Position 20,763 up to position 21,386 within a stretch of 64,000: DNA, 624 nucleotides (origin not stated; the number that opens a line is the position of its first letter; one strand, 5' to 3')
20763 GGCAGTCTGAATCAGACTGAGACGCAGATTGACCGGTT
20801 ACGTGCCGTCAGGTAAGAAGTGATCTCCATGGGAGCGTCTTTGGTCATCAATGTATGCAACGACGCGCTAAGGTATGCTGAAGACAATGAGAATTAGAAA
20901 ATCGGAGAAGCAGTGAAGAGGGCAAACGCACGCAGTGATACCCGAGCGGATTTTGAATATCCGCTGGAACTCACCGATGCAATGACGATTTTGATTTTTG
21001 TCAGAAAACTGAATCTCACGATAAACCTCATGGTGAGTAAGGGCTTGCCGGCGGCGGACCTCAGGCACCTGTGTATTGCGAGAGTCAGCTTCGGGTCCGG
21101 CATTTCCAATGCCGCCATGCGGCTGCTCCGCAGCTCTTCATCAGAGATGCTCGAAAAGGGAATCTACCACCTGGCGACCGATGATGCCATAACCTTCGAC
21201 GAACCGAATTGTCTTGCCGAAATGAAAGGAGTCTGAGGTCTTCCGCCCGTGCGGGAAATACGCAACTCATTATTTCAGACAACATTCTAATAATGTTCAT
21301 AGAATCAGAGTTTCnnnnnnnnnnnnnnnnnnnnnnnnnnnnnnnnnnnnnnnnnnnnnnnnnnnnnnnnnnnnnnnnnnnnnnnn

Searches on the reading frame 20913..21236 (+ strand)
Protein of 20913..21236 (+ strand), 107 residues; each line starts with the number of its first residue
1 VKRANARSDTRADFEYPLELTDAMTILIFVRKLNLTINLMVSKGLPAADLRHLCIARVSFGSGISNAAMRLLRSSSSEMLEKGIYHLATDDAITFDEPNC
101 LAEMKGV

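Call 7: search_protein_families(library=pfam, proteins=[window:20913-21236:+], max_evalue=0.01)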
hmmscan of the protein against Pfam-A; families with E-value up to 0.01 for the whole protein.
window:20913-21236:+ (107 aa): 1 family
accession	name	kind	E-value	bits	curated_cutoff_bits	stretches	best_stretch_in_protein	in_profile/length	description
PF13714.12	PEP_mutase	-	3.6e-06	27.2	31.5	1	2-79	161-239/240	Phosphoenolpyruvate phosphomutase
